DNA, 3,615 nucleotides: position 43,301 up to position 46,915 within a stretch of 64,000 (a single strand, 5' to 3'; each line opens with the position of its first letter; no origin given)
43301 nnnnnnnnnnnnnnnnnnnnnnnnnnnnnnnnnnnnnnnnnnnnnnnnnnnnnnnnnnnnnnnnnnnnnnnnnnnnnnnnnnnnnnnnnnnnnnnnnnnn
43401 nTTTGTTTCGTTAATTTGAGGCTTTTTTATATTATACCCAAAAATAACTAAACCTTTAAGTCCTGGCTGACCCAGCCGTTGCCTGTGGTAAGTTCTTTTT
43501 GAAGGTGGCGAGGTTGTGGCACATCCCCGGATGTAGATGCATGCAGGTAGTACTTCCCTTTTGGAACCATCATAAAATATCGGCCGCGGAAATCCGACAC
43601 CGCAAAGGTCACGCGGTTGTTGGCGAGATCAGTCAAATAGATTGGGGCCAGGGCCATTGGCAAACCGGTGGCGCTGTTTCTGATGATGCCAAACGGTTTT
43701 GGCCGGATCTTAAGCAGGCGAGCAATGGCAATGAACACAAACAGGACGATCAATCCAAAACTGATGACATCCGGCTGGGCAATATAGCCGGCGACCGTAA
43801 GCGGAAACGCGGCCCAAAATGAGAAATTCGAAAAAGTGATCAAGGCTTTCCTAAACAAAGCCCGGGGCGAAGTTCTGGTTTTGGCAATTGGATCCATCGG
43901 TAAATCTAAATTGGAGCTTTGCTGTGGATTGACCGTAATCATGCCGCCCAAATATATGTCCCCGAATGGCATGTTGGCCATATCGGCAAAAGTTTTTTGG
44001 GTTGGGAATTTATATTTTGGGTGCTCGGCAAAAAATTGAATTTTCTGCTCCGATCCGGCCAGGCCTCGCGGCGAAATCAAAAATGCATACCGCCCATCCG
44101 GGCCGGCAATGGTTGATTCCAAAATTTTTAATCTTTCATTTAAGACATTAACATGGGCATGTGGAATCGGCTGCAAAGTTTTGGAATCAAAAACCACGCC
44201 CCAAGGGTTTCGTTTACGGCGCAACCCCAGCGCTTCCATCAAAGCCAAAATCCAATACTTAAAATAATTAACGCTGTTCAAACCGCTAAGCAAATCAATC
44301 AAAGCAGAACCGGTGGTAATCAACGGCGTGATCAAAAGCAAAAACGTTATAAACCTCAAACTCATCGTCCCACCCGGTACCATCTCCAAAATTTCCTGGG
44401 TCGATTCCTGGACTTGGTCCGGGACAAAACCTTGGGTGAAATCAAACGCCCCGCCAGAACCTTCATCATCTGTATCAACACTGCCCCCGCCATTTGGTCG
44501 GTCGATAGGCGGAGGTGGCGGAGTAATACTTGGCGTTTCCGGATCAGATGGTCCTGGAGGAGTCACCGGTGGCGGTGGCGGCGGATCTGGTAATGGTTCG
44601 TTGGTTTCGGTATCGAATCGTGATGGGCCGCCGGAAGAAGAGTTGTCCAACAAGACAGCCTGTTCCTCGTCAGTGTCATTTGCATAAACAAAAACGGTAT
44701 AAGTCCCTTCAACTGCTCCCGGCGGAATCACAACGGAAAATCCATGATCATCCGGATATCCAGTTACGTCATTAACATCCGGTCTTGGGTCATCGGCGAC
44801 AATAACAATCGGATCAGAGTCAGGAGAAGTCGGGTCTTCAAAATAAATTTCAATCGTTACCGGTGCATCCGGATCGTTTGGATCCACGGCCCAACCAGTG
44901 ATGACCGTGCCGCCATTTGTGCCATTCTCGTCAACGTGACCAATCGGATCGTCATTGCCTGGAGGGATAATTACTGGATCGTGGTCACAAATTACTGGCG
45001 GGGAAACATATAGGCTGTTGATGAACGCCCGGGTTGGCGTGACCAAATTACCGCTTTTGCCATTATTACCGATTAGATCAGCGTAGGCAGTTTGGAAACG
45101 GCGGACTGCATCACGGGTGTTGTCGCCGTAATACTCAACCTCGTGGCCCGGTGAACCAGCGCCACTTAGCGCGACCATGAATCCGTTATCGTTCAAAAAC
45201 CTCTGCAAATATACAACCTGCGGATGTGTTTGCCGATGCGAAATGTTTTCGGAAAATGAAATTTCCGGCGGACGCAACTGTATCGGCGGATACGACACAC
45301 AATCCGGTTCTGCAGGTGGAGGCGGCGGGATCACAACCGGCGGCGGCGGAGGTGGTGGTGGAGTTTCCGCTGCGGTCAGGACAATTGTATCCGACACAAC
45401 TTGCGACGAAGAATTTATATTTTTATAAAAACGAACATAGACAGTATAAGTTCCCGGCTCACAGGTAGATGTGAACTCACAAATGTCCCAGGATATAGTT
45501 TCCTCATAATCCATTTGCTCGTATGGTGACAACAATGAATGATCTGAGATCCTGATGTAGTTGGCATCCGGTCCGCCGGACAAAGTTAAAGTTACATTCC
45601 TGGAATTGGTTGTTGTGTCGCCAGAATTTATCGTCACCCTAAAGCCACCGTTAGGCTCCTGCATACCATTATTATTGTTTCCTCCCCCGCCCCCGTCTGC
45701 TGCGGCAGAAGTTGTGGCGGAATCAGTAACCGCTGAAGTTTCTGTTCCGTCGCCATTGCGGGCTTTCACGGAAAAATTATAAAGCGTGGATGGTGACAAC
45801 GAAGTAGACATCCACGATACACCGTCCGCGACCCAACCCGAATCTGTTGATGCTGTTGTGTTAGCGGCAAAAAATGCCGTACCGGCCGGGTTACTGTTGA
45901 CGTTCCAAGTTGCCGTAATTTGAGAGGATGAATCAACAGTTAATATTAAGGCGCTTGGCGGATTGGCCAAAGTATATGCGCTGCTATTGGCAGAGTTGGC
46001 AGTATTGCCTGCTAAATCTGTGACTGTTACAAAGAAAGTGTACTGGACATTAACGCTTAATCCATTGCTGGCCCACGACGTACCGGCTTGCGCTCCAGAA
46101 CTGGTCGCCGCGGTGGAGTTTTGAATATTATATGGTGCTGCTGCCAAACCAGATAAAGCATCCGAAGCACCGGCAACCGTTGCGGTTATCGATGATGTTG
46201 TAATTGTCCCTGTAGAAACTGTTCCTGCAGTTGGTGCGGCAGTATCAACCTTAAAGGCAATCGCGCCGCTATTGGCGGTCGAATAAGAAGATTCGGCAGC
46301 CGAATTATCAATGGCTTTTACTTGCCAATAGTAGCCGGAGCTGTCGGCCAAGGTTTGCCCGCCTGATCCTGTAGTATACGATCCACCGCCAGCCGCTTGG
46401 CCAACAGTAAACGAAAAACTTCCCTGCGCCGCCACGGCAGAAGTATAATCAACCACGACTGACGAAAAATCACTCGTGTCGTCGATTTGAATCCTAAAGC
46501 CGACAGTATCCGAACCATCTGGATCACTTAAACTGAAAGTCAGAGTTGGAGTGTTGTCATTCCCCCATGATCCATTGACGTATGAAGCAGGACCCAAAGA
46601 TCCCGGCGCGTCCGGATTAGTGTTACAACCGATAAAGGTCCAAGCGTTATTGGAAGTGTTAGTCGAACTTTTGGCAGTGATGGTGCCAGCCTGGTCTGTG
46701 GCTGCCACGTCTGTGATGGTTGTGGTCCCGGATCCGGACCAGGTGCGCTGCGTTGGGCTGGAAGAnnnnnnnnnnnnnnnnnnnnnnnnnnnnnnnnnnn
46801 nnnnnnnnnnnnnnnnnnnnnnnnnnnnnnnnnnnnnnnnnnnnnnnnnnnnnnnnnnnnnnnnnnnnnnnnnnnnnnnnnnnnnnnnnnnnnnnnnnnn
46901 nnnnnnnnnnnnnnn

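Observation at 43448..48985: Giant repetitive surface protein with PG-binding domain and C-terminal polytopic anchor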

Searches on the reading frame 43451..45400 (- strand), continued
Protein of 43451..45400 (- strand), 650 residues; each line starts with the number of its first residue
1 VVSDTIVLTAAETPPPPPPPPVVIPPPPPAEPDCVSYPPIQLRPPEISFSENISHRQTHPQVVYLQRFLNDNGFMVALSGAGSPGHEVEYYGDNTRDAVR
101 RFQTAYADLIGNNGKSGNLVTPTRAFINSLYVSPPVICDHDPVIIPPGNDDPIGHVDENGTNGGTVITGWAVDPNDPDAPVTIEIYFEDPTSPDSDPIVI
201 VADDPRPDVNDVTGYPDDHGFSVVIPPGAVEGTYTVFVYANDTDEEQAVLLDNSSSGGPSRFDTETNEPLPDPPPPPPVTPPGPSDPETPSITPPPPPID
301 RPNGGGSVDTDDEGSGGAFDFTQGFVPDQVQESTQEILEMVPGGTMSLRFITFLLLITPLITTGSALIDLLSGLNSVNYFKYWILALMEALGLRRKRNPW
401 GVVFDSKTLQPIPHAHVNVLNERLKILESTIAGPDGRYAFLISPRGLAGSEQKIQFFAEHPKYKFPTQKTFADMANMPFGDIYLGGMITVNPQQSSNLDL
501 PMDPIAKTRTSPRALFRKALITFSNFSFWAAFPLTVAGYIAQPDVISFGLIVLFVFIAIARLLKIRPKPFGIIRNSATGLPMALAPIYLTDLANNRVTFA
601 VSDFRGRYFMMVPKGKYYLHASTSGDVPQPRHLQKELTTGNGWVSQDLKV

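Call 75: search_protein_families(library=pfam, proteins=[P0138, P0139, P0140, P0144, P0146, P0148, P0145, P0160, P0169, P0197], max_evalue=0.001)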
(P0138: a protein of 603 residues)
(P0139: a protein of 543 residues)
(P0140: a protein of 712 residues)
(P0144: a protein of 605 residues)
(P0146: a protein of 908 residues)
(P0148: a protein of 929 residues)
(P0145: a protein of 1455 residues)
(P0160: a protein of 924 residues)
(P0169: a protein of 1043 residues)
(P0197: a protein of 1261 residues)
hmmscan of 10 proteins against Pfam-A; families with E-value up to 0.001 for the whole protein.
P0138 (603 aa): 0 families

P0139 (543 aa): 2 families
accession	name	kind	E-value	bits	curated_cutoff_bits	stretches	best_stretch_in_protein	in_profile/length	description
PF13620.12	CarboxypepD_reg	-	5.8e-15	55.8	32.3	1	286-341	4-59/82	Carboxypeptidase regulatory-like domain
PF13715.12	CarbopepD_reg_2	-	2e-05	25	32.2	0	286-342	3-56/88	CarboxypepD_reg-like domain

P0140 (712 aa): 4 families
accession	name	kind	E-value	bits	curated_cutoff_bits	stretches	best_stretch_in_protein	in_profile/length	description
PF13620.12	CarboxypepD_reg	-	2.4e-14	53.9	32.3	2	452-507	4-59/82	Carboxypeptidase regulatory-like domain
PF13715.12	CarbopepD_reg_2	-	6.1e-08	33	32.2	0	452-507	3-55/88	CarboxypepD_reg-like domain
PF17210.9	SdrD_B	-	9e-05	23.1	29.7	1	462-518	23-80/112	SdrD B-like domain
PF17802.7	SpaA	-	0.00025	21.6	23.1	0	456-501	9-57/91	Prealbumin-like fold domain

P0144 (605 aa): 7 families
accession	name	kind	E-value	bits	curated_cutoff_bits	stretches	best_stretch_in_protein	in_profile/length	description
PF13620.12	CarboxypepD_reg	-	2.6e-15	57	32.3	2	349-405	4-60/82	Carboxypeptidase regulatory-like domain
PF17210.9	SdrD_B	-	2.8e-07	31.2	29.7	1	359-423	23-87/112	SdrD B-like domain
PF13715.12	CarbopepD_reg_2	-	4e-07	30.4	32.2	1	349-414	3-65/88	CarboxypepD_reg-like domain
PF08400.16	phage_tail_N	-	6.3e-06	26.7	26.6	0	524-584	7-72/134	Prophage tail fibre N-terminal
PF07210.18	DUF1416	-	0.0002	21.6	23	0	349-399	24-72/97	Protein of unknown function (DUF1416)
PF23194.1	NOMO_5th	-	0.00057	20.7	27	0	362-398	18-55/89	NOMO fifth transthyretin-like domain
PF11974.14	bMG3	-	0.00071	19.9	34.9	0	530-594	24-93/103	Bacterial alpha-2-macroglobulin MG3 domain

P0146 (908 aa): 6 families
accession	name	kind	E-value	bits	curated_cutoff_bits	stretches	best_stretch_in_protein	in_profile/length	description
PF03160.20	Calx-beta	-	1.3e-26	93.4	27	2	439-554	2-119/119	Calx-beta domain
PF13620.12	CarboxypepD_reg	-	4.5e-14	53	32.3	1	651-707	4-60/82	Carboxypeptidase regulatory-like domain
PF13715.12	CarbopepD_reg_2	-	5.1e-08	33.3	32.2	0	651-716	3-65/88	CarboxypepD_reg-like domain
PF19403.5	SpaA_2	-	2.6e-05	25.1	25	1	328-412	4-96/96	Prealbumin-like fold domain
PF17210.9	SdrD_B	-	0.00016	22.2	29.7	1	659-718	21-81/112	SdrD B-like domain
PF17802.7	SpaA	-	0.0004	20.9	23.1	0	655-700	9-57/91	Prealbumin-like fold domain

P0148 (929 aa): 5 families
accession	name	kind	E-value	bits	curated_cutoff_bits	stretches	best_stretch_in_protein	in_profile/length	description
PF07679.22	I-set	-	3e-14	53.3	23.7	0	385-424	1-40/90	Immunoglobulin I-set domain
PF13620.12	CarboxypepD_reg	-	3e-11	44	32.3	1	672-728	4-59/82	Carboxypeptidase regulatory-like domain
PF13927.12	Ig_3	-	4.3e-09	37.2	30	0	385-429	2-48/78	Immunoglobulin domain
PF13715.12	CarbopepD_reg_2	-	1.3e-05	25.6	32.2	0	672-728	3-55/88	CarboxypepD_reg-like domain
PF17210.9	SdrD_B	-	1.4e-05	25.7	29.7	1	682-739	23-80/112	SdrD B-like domain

P0145 (1455 aa): 4 families
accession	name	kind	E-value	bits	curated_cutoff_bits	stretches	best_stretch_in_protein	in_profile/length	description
PF17164.10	DUF5122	-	1.3e-13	51.4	27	0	154-174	4-24/36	Domain of unknown function (DUF5122) beta-propeller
PF12768.13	Rax2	-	2.8e-12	47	28.8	1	254-363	34-142/254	Rax2 C-terminal beta propeller domain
PF03160.20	Calx-beta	-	2.1e-11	44.3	27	1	769-877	6-117/119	Calx-beta domain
PF13715.12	CarbopepD_reg_2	-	0.00019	21.9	32.2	0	1199-1251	3-51/88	CarboxypepD_reg-like domain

P0160 (924 aa): 2 families
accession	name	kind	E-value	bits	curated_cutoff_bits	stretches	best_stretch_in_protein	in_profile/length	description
PF00041.27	fn3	-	6.6e-11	42.7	25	1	399-482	2-82/84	Fibronectin type III domain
PF17164.10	DUF5122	-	1.8e-07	31.7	27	0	367-387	6-26/36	Domain of unknown function (DUF5122) beta-propeller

P0169 (1043 aa): 7 families
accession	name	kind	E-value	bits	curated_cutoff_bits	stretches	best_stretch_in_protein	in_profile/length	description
PF01436.27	NHL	-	8.3e-27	92.3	20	1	211-239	1-28/28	NHL repeat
PF01731.26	Arylesterase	-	1.4e-20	73.7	21.3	0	383-423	41-81/86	Arylesterase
PF10282.15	Lactonase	-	1e-16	61.6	21.7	2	212-426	86-274/344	Lactonase, 7-bladed beta-propeller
PF13620.12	CarboxypepD_reg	-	2.6e-09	37.7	32.3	1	784-839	4-59/82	Carboxypeptidase regulatory-like domain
PF08450.18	SGL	-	3.2e-08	33.9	26.3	0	513-553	130-170/246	SMP-30/Gluconolactonase/LRE-like region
PF13715.12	CarbopepD_reg_2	-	6.7e-07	29.7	32.2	0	784-864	3-80/88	CarboxypepD_reg-like domain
PF05345.18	He_PIG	-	8.8e-06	26.5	24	1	556-632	13-95/96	Putative Ig domain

P0197 (1261 aa): 8 families
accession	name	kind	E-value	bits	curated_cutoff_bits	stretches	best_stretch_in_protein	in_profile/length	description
PF00041.27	fn3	-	9.3e-51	170.4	25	4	309-400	1-82/84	Fibronectin type III domain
PF25059.1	FN3_DSCAM-DSCAML_C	-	1.6e-19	70.4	39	1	333-400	14-78/89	DSCAM/DSCAML C-terminal Fn3-like domain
PF25788.1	Ig_Rha78A_N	-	3.5e-14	53.4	27.4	2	321-403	17-101/105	Rha78A-like, N-terminal immunoglobulin domain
PF13715.12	CarbopepD_reg_2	-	1e-09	38.7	32.2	0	1005-1067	3-62/88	CarboxypepD_reg-like domain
PF16656.11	Pur_ac_phosph_N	-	1.1e-06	29.6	30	0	419-496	8-87/93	Purple acid Phosphatase, N-terminal domain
PF01108.23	Tissue_fac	-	1.4e-05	25.3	27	0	410-490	20-103/107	Tissue factor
PF05887.16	Trypan_PARP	-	0.00019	21.9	100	1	804-920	24-128/134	Procyclic acidic repetitive protein (PARP)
PF17210.9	SdrD_B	-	0.00033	21.3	29.7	1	1015-1071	23-80/112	SdrD B-like domain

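Call 76: list_cluster_members(proteins=[P0138, P0139, P0140, P0144, P0146, P0148, P0150, P0151, P0152, P0153])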
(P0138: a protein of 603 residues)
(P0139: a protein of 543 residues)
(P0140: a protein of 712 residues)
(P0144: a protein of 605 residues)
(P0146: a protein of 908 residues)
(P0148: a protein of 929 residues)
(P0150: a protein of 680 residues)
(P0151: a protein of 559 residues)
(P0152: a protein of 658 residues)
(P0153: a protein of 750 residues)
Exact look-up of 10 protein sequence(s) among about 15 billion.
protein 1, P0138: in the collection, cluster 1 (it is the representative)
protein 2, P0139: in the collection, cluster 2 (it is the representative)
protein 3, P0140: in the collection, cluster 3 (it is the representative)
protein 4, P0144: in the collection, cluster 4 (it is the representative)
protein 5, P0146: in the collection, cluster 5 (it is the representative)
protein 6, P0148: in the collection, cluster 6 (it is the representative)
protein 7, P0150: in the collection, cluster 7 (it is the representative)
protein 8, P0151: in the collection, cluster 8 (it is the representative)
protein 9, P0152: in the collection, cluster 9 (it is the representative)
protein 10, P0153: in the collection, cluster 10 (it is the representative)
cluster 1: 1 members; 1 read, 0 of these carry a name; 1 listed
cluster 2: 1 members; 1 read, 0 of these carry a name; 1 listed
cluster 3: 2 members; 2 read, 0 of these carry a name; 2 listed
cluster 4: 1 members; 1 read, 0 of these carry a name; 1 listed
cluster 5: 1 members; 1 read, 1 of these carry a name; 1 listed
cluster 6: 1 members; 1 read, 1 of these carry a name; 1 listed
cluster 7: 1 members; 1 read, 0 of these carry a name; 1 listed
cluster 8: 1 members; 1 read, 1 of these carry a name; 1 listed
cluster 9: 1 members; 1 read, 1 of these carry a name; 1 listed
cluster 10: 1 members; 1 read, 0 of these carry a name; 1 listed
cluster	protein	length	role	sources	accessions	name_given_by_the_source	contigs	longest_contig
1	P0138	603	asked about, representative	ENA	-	-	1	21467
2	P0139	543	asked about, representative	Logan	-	-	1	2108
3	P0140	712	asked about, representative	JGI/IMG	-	-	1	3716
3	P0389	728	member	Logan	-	-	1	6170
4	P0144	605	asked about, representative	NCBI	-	-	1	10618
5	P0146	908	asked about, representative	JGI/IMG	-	hypothetical protein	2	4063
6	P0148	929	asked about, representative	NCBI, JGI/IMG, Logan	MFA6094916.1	MAG: hypothetical protein WC757_03460 [Candidatus Paceibacterota bacterium] | hypothetical protein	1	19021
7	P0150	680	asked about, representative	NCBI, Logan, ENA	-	-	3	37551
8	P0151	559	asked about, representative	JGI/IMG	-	hypothetical protein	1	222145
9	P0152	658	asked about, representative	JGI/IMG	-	hypothetical protein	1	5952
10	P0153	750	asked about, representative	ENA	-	-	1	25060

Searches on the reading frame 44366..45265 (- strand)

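Call 17: search_protein_families(library=pfam, proteins=[window:44366-45265:-], max_evalue=10)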
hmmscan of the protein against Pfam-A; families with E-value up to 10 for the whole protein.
window:44366-45265:- (300 aa): 2 families
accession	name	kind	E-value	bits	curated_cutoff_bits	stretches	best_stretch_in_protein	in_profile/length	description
PF01471.23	PG_binding_1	-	1.6e-06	28.6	23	1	14-61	2-41/57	Putative peptidoglycan binding domain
PF12100.13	DUF3576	-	0.13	12.9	25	1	115-145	24-54/101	Domain of unknown function (DUF3576)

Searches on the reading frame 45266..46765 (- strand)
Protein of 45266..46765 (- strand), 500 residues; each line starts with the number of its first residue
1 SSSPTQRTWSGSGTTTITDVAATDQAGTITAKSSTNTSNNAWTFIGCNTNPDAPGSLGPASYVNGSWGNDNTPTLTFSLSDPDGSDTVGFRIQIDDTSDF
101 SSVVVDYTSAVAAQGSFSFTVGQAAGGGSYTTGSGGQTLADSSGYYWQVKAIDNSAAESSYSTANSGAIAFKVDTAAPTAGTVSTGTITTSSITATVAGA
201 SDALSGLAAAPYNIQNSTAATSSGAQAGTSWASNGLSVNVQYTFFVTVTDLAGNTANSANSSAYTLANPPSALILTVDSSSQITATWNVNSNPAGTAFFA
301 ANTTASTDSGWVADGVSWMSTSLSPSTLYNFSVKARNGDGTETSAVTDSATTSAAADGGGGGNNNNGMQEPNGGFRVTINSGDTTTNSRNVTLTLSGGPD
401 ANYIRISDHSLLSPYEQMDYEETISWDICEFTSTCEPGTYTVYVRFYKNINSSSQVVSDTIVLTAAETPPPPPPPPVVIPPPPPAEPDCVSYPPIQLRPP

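Call 17: search_protein_families(library=pfam, proteins=[window:45266-46765:-], max_evalue=10)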
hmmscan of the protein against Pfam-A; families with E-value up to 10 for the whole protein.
window:45266-46765:- (500 aa): 3 families
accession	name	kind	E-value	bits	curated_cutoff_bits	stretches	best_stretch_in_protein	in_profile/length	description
PF25788.1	Ig_Rha78A_N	-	1.8e-05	25.4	27.4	2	70-164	17-96/105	Rha78A-like, N-terminal immunoglobulin domain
PF00041.27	fn3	-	0.0018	18.9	25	1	269-344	2-78/84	Fibronectin type III domain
PF19077.6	Big_13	-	0.011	16.7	27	2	225-260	58-95/102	Bacterial Ig-like domain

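Call 46: search_solved_structures(query=window:45266-46765:-, max_evalue=1)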
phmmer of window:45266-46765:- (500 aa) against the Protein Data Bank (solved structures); distinct sequences matched with E-value up to 1: 5.
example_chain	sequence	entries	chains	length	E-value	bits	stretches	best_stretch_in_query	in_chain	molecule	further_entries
1x5j_A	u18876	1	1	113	0.072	15.3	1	283-354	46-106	Neogenin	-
1k85_A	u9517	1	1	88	0.15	14.3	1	177-261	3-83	CHITINASE A1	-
4urt_B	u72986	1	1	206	0.28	13.3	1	228-357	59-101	NETRIN RECEPTOR DCC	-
5x83_B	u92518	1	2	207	0.28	13.3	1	228-357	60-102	Netrin receptor DCC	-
3p4l_A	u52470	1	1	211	0.38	12.9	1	284-352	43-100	Neogenin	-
